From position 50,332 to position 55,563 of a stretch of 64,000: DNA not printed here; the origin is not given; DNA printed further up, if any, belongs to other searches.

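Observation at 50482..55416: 1644-aa fusion of a eukaryotic-type Ser/Thr kinase, STAND/AAA ATPase, TPR array, GAF domain and a complete sigma-54 activator module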

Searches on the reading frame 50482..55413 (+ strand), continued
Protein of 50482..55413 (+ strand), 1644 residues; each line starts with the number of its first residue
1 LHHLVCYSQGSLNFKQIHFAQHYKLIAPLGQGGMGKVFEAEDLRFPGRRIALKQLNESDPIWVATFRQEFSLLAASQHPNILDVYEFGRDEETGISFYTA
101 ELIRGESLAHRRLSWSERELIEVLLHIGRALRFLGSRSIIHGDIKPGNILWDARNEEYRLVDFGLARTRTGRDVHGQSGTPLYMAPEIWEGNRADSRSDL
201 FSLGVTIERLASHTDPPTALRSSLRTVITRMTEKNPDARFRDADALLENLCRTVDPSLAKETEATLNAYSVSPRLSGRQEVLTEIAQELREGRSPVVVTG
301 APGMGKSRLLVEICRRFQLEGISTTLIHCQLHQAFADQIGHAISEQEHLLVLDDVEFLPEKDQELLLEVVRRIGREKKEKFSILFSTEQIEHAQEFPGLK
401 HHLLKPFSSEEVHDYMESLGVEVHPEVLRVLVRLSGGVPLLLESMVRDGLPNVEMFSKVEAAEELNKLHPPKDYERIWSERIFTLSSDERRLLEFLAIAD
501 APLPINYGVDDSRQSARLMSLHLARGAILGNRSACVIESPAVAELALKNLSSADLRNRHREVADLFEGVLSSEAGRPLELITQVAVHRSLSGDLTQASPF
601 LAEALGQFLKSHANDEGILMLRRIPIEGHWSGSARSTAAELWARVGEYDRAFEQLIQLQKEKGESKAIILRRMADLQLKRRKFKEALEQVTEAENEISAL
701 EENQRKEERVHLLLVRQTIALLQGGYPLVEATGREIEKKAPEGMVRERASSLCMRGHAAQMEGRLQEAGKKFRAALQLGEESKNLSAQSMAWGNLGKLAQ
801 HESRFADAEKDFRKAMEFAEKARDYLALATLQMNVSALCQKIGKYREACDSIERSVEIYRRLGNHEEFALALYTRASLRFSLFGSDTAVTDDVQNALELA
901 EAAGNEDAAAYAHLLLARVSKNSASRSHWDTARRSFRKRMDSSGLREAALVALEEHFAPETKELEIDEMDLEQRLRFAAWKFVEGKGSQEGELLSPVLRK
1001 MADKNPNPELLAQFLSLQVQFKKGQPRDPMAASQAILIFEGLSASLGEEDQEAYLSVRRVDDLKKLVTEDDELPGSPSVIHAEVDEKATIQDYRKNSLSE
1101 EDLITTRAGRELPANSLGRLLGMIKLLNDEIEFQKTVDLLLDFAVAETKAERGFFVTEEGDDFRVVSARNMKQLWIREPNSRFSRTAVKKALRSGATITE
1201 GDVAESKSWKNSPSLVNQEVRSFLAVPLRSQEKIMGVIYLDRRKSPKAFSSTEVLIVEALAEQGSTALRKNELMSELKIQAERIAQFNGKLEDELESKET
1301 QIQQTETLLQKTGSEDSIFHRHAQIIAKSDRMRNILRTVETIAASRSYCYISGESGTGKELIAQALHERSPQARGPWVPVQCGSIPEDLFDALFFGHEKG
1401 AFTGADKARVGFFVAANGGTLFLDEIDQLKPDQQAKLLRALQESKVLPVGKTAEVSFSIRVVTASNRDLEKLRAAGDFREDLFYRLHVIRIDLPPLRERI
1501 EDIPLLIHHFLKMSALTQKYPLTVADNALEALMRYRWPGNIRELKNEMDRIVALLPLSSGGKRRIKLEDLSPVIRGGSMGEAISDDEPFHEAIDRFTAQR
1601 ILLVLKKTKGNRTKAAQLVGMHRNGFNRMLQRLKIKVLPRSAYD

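Call 96: find_homologous_proteins(query=A4, max_evalue=1e-60)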
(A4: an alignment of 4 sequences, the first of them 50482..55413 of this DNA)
Query A4 (4 sequences) (1644 aa, profile of the alignment): 167 proteins with E <= 1e-60 among 8000 candidates; the best 120 are listed.
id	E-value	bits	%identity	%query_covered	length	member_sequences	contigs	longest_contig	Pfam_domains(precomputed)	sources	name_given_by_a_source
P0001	0.0e+0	2632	100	100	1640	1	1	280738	PF13185.13,PF13492.13,PF00004.36,PF13401.13,PF14532.13,PF07728.21,PF13191.13,PF07714.24,PF00069.32,PF25201.1,PF00158.33,PF25601.2,PF01590.33,PF02954.26,PF00515.35,PF13424.13,PF07719.24,PF20720.4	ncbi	-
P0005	5.8e-214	732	35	32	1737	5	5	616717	PF13185.13,PF13176.13,PF24885.2,PF13492.13,PF00004.36,PF13401.13,PF14532.13,PF07728.21,PF13191.13,PF13374.13,PF07714.24,PF00069.32,PF00158.33,PF17874.8,PF25601.2,PF01590.33,PF02954.26,PF00515.35,PF03109.23,PF13424.13,PF13181.13,PF07719.24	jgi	jgi:serine/threonine-protein kinase PknK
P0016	7.6e-199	682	27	54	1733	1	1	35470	PF20030.6,PF13185.13,PF00004.36,PF13401.13,PF07728.21,PF13191.13,PF13374.13,PF07714.24,PF00069.32,PF07724.21,PF25601.2,PF00515.35,PF13424.13,PF14938.13,PF07719.24,PF13176.13,PF13492.13,PF14532.13,PF01695.24,PF25201.1,PF00158.33,PF17874.8,PF01590.33,PF02954.26,PF13181.13,PF20720.4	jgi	jgi:Nif-specific regulatory protein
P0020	8.4e-197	675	28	48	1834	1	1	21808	PF10602.16,PF13185.13,PF13492.13,PF13401.13,PF14532.13,PF07728.21,PF17667.8,PF13191.13,PF13374.13,PF07714.24,PF00069.32,PF25201.1,PF00158.33,PF07724.21,PF17874.8,PF25601.2,PF01590.33,PF00515.35,PF03109.23,PF13424.13,PF07719.24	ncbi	-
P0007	1.0e-188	648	27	51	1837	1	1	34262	PF10602.16,PF13185.13,PF13492.13,PF13428.13,PF14532.13,PF07728.21,PF13191.13,PF13374.13,PF14559.13,PF07714.24,PF00069.32,PF00158.33,PF17874.8,PF25601.2,PF01590.33,PF00515.35,PF03109.23,PF13424.13,PF07719.24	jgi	jgi:Nif-specific regulatory protein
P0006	1.4e-188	648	33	32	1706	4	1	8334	PF13185.13,PF13492.13,PF13401.13,PF14532.13,PF07728.21,PF13191.13,PF13374.13,PF07714.24,PF00069.32,PF00158.33,PF25601.2,PF01590.33,PF02954.26,PF00515.35,PF03109.23,PF13424.13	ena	-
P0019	3.8e-188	646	28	54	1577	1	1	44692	PF13185.13,PF13176.13,PF13492.13,PF00004.36,PF13401.13,PF13428.13,PF14532.13,PF07728.21,PF13191.13,PF13374.13,PF07714.24,PF00069.32,PF00158.33,PF17874.8,PF25601.2,PF01590.33,PF00515.35,PF13424.13,PF14938.13,PF13432.13,PF13181.13,PF07719.24,PF13174.13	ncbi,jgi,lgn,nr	ncbi:MAG: GAF domain-containing protein [Gemmatimonadetes bacterium]|nr:MAG: GAF domain-containing p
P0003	6.6e-184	632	27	53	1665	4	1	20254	PF13185.13,PF13414.13,PF00004.36,PF13401.13,PF07728.21,PF13191.13,PF13374.13,PF07721.21,PF07714.24,PF00069.32,PF25601.2,PF00515.35,PF13424.13,PF14938.13,PF07719.24,PF13431.13,PF13176.13,PF24885.2,PF13492.13,PF13428.13,PF14532.13,PF14559.13,PF00158.33,PF17874.8,PF01590.33,PF02954.26,PF03109.23,PF1289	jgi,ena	-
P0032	2.0e-183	630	32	31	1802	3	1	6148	PF10602.16,PF13185.13,PF13176.13,PF13492.13,PF13401.13,PF20703.4,PF14532.13,PF07728.21,PF13191.13,PF13374.13,PF07714.24,PF00069.32,PF00158.33,PF07724.21,PF17874.8,PF25601.2,PF01590.33,PF02954.26,PF00515.35,PF03109.23,PF13424.13,PF13181.13,PF07719.24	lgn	-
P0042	4.9e-182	626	32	32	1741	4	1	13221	PF20030.6,PF13185.13,PF13604.13,PF13492.13,PF13401.13,PF14532.13,PF07728.21,PF13191.13,PF13374.13,PF07714.24,PF10923.15,PF00069.32,PF00158.33,PF07724.21,PF25601.2,PF01590.33,PF02954.26,PF13424.13,PF01078.28,PF07719.24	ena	-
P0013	2.8e-180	620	34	32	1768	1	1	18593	PF13185.13,PF13176.13,PF13492.13,PF13401.13,PF14532.13,PF07728.21,PF13191.13,PF13374.13,PF07714.24,PF00069.32,PF00158.33,PF25601.2,PF01590.33,PF02954.26,PF13424.13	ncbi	-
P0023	4.2e-180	619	33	31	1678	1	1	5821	PF13185.13,PF13384.13,PF13518.13,PF13492.13,PF00004.36,PF14532.13,PF07728.21,PF13191.13,PF07714.24,PF00069.32,PF00158.33,PF25601.2,PF01590.33,PF02954.26,PF00515.35,PF03109.23,PF13424.13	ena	-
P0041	8.9e-178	612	34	32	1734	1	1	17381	PF13185.13,PF10952.16,PF13176.13,PF13492.13,PF14532.13,PF13191.13,PF13374.13,PF07714.24,PF00069.32,PF00158.33,PF17874.8,PF25601.2,PF01590.33,PF02954.26,PF00515.35,PF13424.13,PF14938.13,PF13181.13,PF07719.24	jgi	jgi:transcriptional regulator with GAF, ATPase, and Fis domain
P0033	5.9e-176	606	32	30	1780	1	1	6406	PF10602.16,PF13185.13,PF13401.13,PF07728.21,PF13191.13,PF13374.13,PF07714.24,PF00069.32,PF25601.2,PF00515.35,PF13424.13,PF07719.24,PF13176.13,PF24885.2,PF13492.13,PF13428.13,PF20703.4,PF14532.13,PF00158.33,PF17874.8,PF01590.33,PF02954.26,PF03109.23,PF13181.13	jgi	jgi:Nif-specific regulatory protein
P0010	4.1e-175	603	37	33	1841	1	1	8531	PF07714.24,PF00069.32,PF13185.13,PF00158.33,PF25601.2,PF01590.33,PF02954.26,PF00004.36,PF14532.13,PF07728.21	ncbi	ncbi:MAG: sigma 54-interacting transcriptional regulator [Pseudomonadota bacterium]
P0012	9.1e-174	598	33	32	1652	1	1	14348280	PF13185.13,PF00004.36,PF13401.13,PF14532.13,PF07728.21,PF17667.8,PF13191.13,PF07714.24,PF00069.32,PF00158.33,PF25601.2,PF01590.33,PF02954.26,PF13424.13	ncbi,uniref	ncbi:sigma 54-interacting transcriptional regulator [Sorangium sp. So ce291]|uniref:sigma 54-interac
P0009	1.1e-173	598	33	31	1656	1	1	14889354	PF13185.13,PF13492.13,PF00004.36,PF13401.13,PF14532.13,PF07728.21,PF17667.8,PF13191.13,PF07714.24,PF00069.32,PF00158.33,PF25601.2,PF01590.33,PF02954.26,PF13424.13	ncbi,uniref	ncbi:sigma 54-interacting transcriptional regulator [Sorangium sp. So ce388]|uniref:sigma 54-interac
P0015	2.0e-171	591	33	32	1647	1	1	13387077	PF13185.13,PF00004.36,PF13401.13,PF14532.13,PF07728.21,PF17667.8,PF13191.13,PF07714.24,PF00069.32,PF00158.33,PF25601.2,PF01590.33,PF02954.26,PF13424.13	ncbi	ncbi:sigma 54-interacting transcriptional regulator [Sorangium sp. So ce1667]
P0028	6.5e-171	589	35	32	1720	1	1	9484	PF13185.13,PF13492.13,PF13401.13,PF14532.13,PF07728.21,PF13191.13,PF07714.24,PF00069.32,PF00158.33,PF07724.21,PF17874.8,PF25601.2,PF01590.33,PF02954.26,PF00515.35,PF18024.8,PF13424.13,PF07719.24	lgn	-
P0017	2.9e-169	584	35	32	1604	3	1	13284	PF13185.13,PF13492.13,PF00004.36,PF13401.13,PF14532.13,PF07728.21,PF07714.24,PF00069.32,PF00158.33,PF17874.8,PF25601.2,PF01590.33,PF02954.26,PF13424.13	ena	-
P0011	1.3e-167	578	34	31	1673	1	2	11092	PF10602.16,PF13185.13,PF00004.36,PF13401.13,PF07728.21,PF13191.13,PF13374.13,PF07714.24,PF00069.32,PF25601.2,PF00515.35,PF13424.13,PF14938.13,PF07719.24,PF25058.2,PF13176.13,PF24885.2,PF13492.13,PF14532.13,PF00158.33,PF17874.8,PF01590.33,PF02954.26,PF13181.13,PF20720.4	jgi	jgi:Nif-specific regulatory protein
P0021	6.3e-167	576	31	31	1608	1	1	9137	PF13185.13,PF13492.13,PF13401.13,PF14532.13,PF07728.21,PF07714.24,PF00069.32,PF00158.33,PF17874.8,PF25601.2,PF01590.33,PF02954.26,PF13424.13,PF07719.24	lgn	-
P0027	1.4e-166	575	32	33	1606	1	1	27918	PF13185.13,PF13492.13,PF00004.36,PF14532.13,PF07728.21,PF17667.8,PF13191.13,PF07714.24,PF00069.32,PF00158.33,PF25601.2,PF01590.33,PF02954.26,PF25199.2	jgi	jgi:Nif-specific regulatory protein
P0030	6.8e-166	572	26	64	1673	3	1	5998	PF10602.16,PF13185.13,PF00004.36,PF13401.13,PF07728.21,PF13191.13,PF13374.13,PF07714.24,PF00069.32,PF25601.2,PF00515.35,PF13424.13,PF14938.13,PF07719.24,PF25199.2,PF13176.13,PF24885.2,PF13492.13,PF13428.13,PF14532.13,PF01637.25,PF14559.13,PF10516.16,PF00158.33,PF26725.1,PF17874.8,PF01590.33,PF02954.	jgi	jgi:Nif-specific regulatory protein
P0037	1.2e-165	571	31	31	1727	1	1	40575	PF13185.13,PF13176.13,PF24885.2,PF13492.13,PF13401.13,PF14532.13,PF07728.21,PF13191.13,PF13374.13,PF07714.24,PF00069.32,PF00158.33,PF17874.8,PF25601.2,PF01590.33,PF00515.35,PF03109.23,PF13424.13,PF13181.13,PF07719.24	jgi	jgi:Nif-specific regulatory protein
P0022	4.8e-165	570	34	31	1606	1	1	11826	PF13185.13,PF13492.13,PF00004.36,PF14532.13,PF07728.21,PF13191.13,PF07714.24,PF00069.32,PF00158.33,PF25601.2,PF01590.33,PF02954.26,PF25199.2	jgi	jgi:transcriptional regulator with GAF, ATPase, and Fis domain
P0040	2.2e-164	567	34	31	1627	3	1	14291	PF13185.13,PF13492.13,PF00004.36,PF14532.13,PF07728.21,PF07714.24,PF00069.32,PF00158.33,PF25601.2,PF01590.33,PF02954.26,PF13424.13,PF01078.28,PF25199.2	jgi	jgi:transcriptional regulator with GAF, ATPase, and Fis domain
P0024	3.8e-164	567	28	56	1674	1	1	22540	PF10602.16,PF13185.13,PF13401.13,PF07728.21,PF13191.13,PF13374.13,PF07714.24,PF00069.32,PF25601.2,PF00515.35,PF13424.13,PF14938.13,PF07719.24,PF25199.2,PF13174.13,PF13176.13,PF24885.2,PF13492.13,PF13428.13,PF14532.13,PF14559.13,PF00158.33,PF26725.1,PF17874.8,PF01590.33,PF02954.26,PF13432.13,PF13181.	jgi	jgi:Nif-specific regulatory protein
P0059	7.2e-163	562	29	25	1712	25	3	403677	PF13185.13,PF13176.13,PF13492.13,PF00004.36,PF13401.13,PF14532.13,PF07728.21,PF13191.13,PF13374.13,PF07714.24,PF00069.32,PF00158.33,PF07724.21,PF17874.8,PF25601.2,PF01590.33,PF00515.35,PF13424.13,PF13181.13,PF07719.24,PF25199.2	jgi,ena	-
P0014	6.1e-161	556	34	18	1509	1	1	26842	PF13185.13,PF13492.13,PF13401.13,PF14532.13,PF07728.21,PF13191.13,PF07714.24,PF00069.32,PF00158.33,PF25601.2,PF01590.33,PF02954.26,PF00515.35,PF13424.13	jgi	jgi:transcriptional regulator with GAF, ATPase, and Fis domain/tetratricopeptide (TPR) repeat protei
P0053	1.9e-160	554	29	25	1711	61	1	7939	PF13185.13,PF13176.13,PF13492.13,PF00004.36,PF13401.13,PF14532.13,PF07728.21,PF17667.8,PF13191.13,PF13374.13,PF07714.24,PF00069.32,PF00158.33,PF07724.21,PF17874.8,PF25601.2,PF01590.33,PF00515.35,PF13424.13,PF13181.13,PF07719.24,PF25199.2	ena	-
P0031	5.0e-159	550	35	27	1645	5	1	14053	PF13185.13,PF13401.13,PF07728.21,PF13191.13,PF13374.13,PF07714.24,PF00069.32,PF25601.2,PF00515.35,PF13424.13,PF07719.24,PF01636.30,PF13174.13,PF13095.13,PF13176.13,PF13492.13,PF13428.13,PF14532.13,PF00158.33,PF17874.8,PF01590.33,PF03109.23,PF13432.13,PF13181.13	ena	-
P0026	4.4e-156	540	34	32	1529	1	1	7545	PF13185.13,PF00004.36,PF13401.13,PF14532.13,PF07728.21,PF13191.13,PF07714.24,PF00069.32,PF00158.33,PF17874.8,PF25601.2,PF01590.33,PF02954.26,PF13424.13,PF01078.28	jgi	-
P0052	2.2e-155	538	34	30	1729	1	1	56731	PF13185.13,PF13384.13,PF20432.5,PF13518.13,PF13492.13,PF13401.13,PF14532.13,PF07728.21,PF17667.8,PF13191.13,PF12728.14,PF07714.24,PF00069.32,PF00158.33,PF17874.8,PF25601.2,PF01590.33,PF02954.26,PF01710.23,PF13424.13,PF13556.13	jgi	jgi:transcriptional regulator with GAF, ATPase, and Fis domain/tRNA A-37 threonylcarbamoyl transfera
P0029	2.2e-153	531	33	32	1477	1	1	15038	PF13185.13,PF00004.36,PF14532.13,PF07728.21,PF07714.24,PF00069.32,PF00158.33,PF25601.2,PF01590.33,PF02954.26,PF13424.13,PF25199.2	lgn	-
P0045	3.0e-153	530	34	31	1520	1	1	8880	PF13185.13,PF13492.13,PF00004.36,PF13401.13,PF14532.13,PF07728.21,PF07714.24,PF00069.32,PF00158.33,PF17874.8,PF25601.2,PF01590.33,PF02954.26,PF13424.13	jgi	jgi:serine/threonine-protein kinase PknK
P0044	4.0e-152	527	31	31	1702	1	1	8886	PF13185.13,PF13555.13,PF13492.13,PF00004.36,PF13401.13,PF14532.13,PF07728.21,PF13191.13,PF07714.24,PF00069.32,PF00158.33,PF25601.2,PF01590.33,PF02954.26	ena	-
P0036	2.2e-149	518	33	32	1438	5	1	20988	PF07714.24,PF00069.32,PF13185.13,PF00158.33,PF25601.2,PF01590.33,PF02954.26,PF00004.36,PF14532.13,PF07728.21,PF25199.2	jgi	jgi:transcriptional regulator with GAF, ATPase, and Fis domain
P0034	2.1e-148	514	32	32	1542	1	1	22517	PF13185.13,PF13384.13,PF13492.13,PF00004.36,PF13401.13,PF14532.13,PF07728.21,PF07714.24,PF00069.32,PF00158.33,PF25601.2,PF01590.33,PF02954.26,PF03109.23,PF13424.13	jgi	jgi:transcriptional regulator with GAF, ATPase, and Fis domain/predicted Ser/Thr protein kinase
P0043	1.6e-146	508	32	30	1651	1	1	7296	PF13185.13,PF13492.13,PF00004.36,PF13401.13,PF14532.13,PF07728.21,PF13191.13,PF07714.24,PF00069.32,PF00158.33,PF25601.2,PF01590.33,PF02954.26,PF03109.23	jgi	jgi:transcriptional regulator with GAF, ATPase, and Fis domain/tetratricopeptide (TPR) repeat protei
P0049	5.7e-145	503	26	24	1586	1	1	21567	PF13185.13,PF13492.13,PF00004.36,PF14532.13,PF17667.8,PF13191.13,PF07714.24,PF00069.32,PF00158.33,PF25601.2,PF01590.33,PF02954.26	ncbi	-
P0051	6.8e-144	499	32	32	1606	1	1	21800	PF07714.24,PF00069.32,PF13185.13,PF00158.33,PF25601.2,PF01590.33,PF02954.26,PF13492.13,PF14532.13,PF07728.21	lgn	-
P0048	4.0e-143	497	34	28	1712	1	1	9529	PF13185.13,PF13384.13,PF20432.5,PF13492.13,PF14532.13,PF13191.13,PF12728.14,PF07714.24,PF00069.32,PF00158.33,PF13551.13,PF25601.2,PF01590.33,PF02954.26,PF13424.13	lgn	-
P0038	6.6e-142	493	34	32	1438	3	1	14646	PF13185.13,PF13384.13,PF14532.13,PF07728.21,PF07714.24,PF00069.32,PF00158.33,PF17874.8,PF25601.2,PF01590.33,PF02954.26,PF13424.13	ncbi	-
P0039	2.7e-140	488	36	31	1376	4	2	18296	PF07714.24,PF00069.32,PF13185.13,PF00158.33,PF25601.2,PF01590.33,PF02954.26,PF14532.13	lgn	-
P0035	1.0e-137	479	35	31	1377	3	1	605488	PF07714.24,PF00069.32,PF13185.13,PF00158.33,PF25601.2,PF01590.33,PF02954.26,PF14532.13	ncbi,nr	ncbi:MAG TPA: sigma 54-interacting transcriptional regulator [Polyangiaceae bacterium]|nr:sigma 54-i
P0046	3.3e-137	477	33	29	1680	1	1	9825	PF13185.13,PF13492.13,PF00004.36,PF14532.13,PF07728.21,PF07714.24,PF00069.32,PF00158.33,PF17874.8,PF25601.2,PF01590.33,PF02954.26,PF03109.23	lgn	-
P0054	2.6e-134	468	33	32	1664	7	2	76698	PF07714.24,PF00069.32,PF13185.13,PF00158.33,PF25601.2,PF01590.33,PF02954.26,PF13424.13,PF13492.13,PF14532.13,PF13191.13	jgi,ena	-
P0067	8.4e-134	466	41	14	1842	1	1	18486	PF07714.24,PF00069.32,PF00158.33,PF25601.2,PF00515.35,PF13424.13,PF13401.13,PF14532.13,PF07728.21,PF17667.8,PF13191.13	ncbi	-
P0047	9.7e-133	462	37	31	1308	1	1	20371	PF13185.13,PF00158.33,PF25601.2,PF01590.33,PF02954.26,PF18024.8,PF13424.13,PF13492.13,PF14532.13,PF07728.21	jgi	jgi:Nif-specific regulatory protein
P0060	4.3e-130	454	33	31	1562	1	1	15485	PF13185.13,PF13492.13,PF14532.13,PF07728.21,PF07714.24,PF00069.32,PF00158.33,PF25601.2,PF01590.33,PF02954.26,PF13424.13,PF01078.28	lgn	-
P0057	1.1e-129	452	35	27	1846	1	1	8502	PF13185.13,PF13492.13,PF00004.36,PF13401.13,PF14532.13,PF07728.21,PF13191.13,PF07714.24,PF00069.32,PF00158.33,PF25601.2,PF01590.33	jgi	jgi:predicted ATPase/transcriptional regulator with GAF, ATPase, and Fis domain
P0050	4.2e-128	447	44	16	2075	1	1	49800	PF13426.14,PF13188.14,PF13185.13,PF00004.36,PF13401.13,PF14532.13,PF07728.21,PF13191.13,PF08447.19,PF07714.24,PF00069.32,PF00158.33,PF25601.2,PF01590.33,PF02954.26,PF08448.17,PF00989.32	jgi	-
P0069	5.0e-128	447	33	30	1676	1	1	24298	PF07714.24,PF00069.32,PF13185.13,PF00158.33,PF25601.2,PF01590.33,PF02954.26,PF13424.13,PF13492.13,PF14532.13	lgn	-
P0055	9.9e-128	446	31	31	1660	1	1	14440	PF07714.24,PF00069.32,PF13185.13,PF00158.33,PF17874.8,PF25601.2,PF01590.33,PF13424.13,PF13492.13,PF14532.13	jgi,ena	-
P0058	1.9e-127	445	44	16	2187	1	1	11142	PF13426.14,PF13188.14,PF13185.13,PF13492.13,PF13401.13,PF14532.13,PF07728.21,PF13191.13,PF25503.1,PF08447.19,PF07714.24,PF00069.32,PF00158.33,PF25601.2,PF01590.33,PF08448.17,PF00989.32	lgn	-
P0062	1.1e-126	442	41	17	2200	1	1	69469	PF13426.14,PF13188.14,PF13185.13,PF13492.13,PF00004.36,PF13401.13,PF14532.13,PF07728.21,PF13191.13,PF08447.19,PF07714.24,PF00069.32,PF00158.33,PF25601.2,PF01590.33,PF08448.17,PF00989.32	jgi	jgi:PAS domain S-box-containing protein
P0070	1.2e-125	439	31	31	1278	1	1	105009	PF13185.13,PF13492.13,PF14532.13,PF07728.21,PF07714.24,PF00069.32,PF00158.33,PF17874.8,PF25601.2,PF01590.33,PF02954.26,PF00515.35,PF13424.13,PF13181.13,PF07719.24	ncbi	ncbi:MAG: sigma 54-interacting transcriptional regulator [Planctomycetota bacterium]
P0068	5.1e-125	437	43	16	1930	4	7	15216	PF13185.13,PF13492.13,PF00004.36,PF13401.13,PF05673.20,PF14532.13,PF07728.21,PF13191.13,PF08447.19,PF07714.24,PF00069.32,PF00158.33,PF25601.2,PF01590.33,PF01078.28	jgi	jgi:predicted ATPase/transcriptional regulator with GAF, ATPase, and Fis domain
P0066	3.6e-124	434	44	16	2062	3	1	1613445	PF13426.14,PF13185.13,PF13492.13,PF00004.36,PF13401.13,PF14532.13,PF07728.21,PF13191.13,PF08447.19,PF07714.24,PF00069.32,PF00158.33,PF25601.2,PF01590.33,PF08448.17,PF00989.32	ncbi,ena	-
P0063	4.3e-124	434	45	16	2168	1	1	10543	PF13426.14,PF13185.13,PF13492.13,PF00004.36,PF13401.13,PF14532.13,PF07728.21,PF13191.13,PF08447.19,PF07714.24,PF00069.32,PF00158.33,PF25601.2,PF01590.33,PF02954.26,PF08448.17,PF00989.32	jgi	jgi:PAS domain S-box-containing protein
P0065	3.5e-123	431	43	17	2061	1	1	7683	PF13426.14,PF13185.13,PF13492.13,PF00004.36,PF13401.13,PF14532.13,PF07728.21,PF13191.13,PF25503.1,PF08447.19,PF07714.24,PF00069.32,PF25201.1,PF00158.33,PF25601.2,PF01590.33,PF02954.26,PF08448.17,PF00989.32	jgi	jgi:PAS domain S-box-containing protein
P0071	2.8e-114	401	39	21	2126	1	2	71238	PF13185.13,PF13492.13,PF00004.36,PF13401.13,PF14532.13,PF07728.21,PF13191.13,PF08447.19,PF07714.24,PF00069.32,PF00158.33,PF25601.2,PF01590.33,PF02954.26,PF08448.17,PF00989.32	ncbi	ncbi:MAG: sigma 54-interacting transcriptional regulator [Gemmatimonadales bacterium]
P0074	4.4e-114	401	34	16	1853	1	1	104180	PF00069.32,PF00158.33,PF17874.8,PF25601.2,PF02954.26,PF13424.13,PF14532.13,PF13181.13,PF07728.21,PF07719.24,PF13191.13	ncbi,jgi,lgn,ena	-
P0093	1.6e-112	395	32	19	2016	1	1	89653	PF13185.13,PF13176.13,PF13492.13,PF00512.32,PF13428.13,PF11849.15,PF13191.13,PF13374.13,PF07721.21,PF07714.24,PF00069.32,PF17874.8,PF01590.33,PF00515.35,PF03109.23,PF13424.13,PF28559.1,PF02518.32,PF14531.13,PF13181.13,PF07719.24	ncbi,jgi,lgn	-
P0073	1.6e-106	376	39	21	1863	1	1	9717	PF13426.14,PF13185.13,PF13492.13,PF00004.36,PF13401.13,PF14532.13,PF07728.21,PF13191.13,PF25503.1,PF08447.19,PF00158.33,PF25601.2,PF01590.33,PF08448.17,PF00989.32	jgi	-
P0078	1.8e-99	352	46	14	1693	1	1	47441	PF07714.24,PF00069.32,PF00158.33,PF17874.8,PF25601.2,PF13401.13,PF14532.13,PF13181.13,PF07728.21,PF13191.13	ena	-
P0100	3.2e-98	348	24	52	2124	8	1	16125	PF13185.13,PF13492.13,PF00512.32,PF00072.31,PF13191.13,PF07714.24,PF00069.32,PF17874.8,PF01590.33,PF03109.23,PF13424.13,PF02518.32,PF13181.13,PF07719.24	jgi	jgi:signal transduction histidine kinase/DNA-binding response OmpR family regulator/tetratricopeptid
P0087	1.9e-89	319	42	17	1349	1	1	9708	PF13176.13,PF00004.36,PF14532.13,PF13191.13,PF13374.13,PF00158.33,PF17874.8,PF25601.2,PF02954.26,PF00515.35,PF13424.13,PF13181.13,PF07719.24,PF13556.13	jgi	jgi:transcriptional regulator with AAA-type ATPase domain/tetratricopeptide (TPR) repeat protein/ABC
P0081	1.4e-88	316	39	17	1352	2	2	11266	PF13176.13,PF14532.13,PF07728.21,PF13191.13,PF00158.33,PF17874.8,PF25601.2,PF02954.26,PF00515.35,PF13424.13,PF13181.13,PF07719.24,PF13556.13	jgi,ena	-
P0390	1.1e-87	313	34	26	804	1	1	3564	PF13426.14,PF13188.14,PF13185.13,PF13492.13,PF00004.36,PF14532.13,PF07728.21,PF08447.19,PF12860.14,PF00158.33,PF25601.2,PF01590.33,PF02954.26,PF08448.17,PF00989.32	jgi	-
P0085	1.8e-85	306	35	19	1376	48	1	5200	PF00158.33,PF17874.8,PF25601.2,PF02954.26,PF13424.13,PF14532.13,PF07728.21,PF07719.24,PF13191.13,PF13556.13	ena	-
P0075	1.1e-82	297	42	19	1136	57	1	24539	PF00158.33,PF25601.2,PF02954.26,PF12895.14,PF00004.36,PF14532.13,PF07728.21,PF01078.28,PF20720.4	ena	-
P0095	1.1e-79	287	37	17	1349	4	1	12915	PF00158.33,PF17874.8,PF25601.2,PF02954.26,PF13424.13,PF13401.13,PF14532.13,PF13181.13,PF07728.21,PF13191.13,PF13556.13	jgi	jgi:transcriptional regulator with AAA-type ATPase domain/tetratricopeptide (TPR) repeat protein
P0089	1.7e-78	283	37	17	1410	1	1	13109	PF00158.33,PF25601.2,PF02954.26,PF13424.13,PF13401.13,PF14532.13,PF07728.21,PF01078.28,PF13191.13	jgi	jgi:DNA-binding NtrC family response regulator/tetratricopeptide (TPR) repeat protein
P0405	4.2e-73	265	33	18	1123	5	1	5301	PF07714.24,PF00069.32,PF13424.13,PF13176.13,PF24885.2,PF13401.13,PF07719.24,PF13191.13,PF13374.13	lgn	-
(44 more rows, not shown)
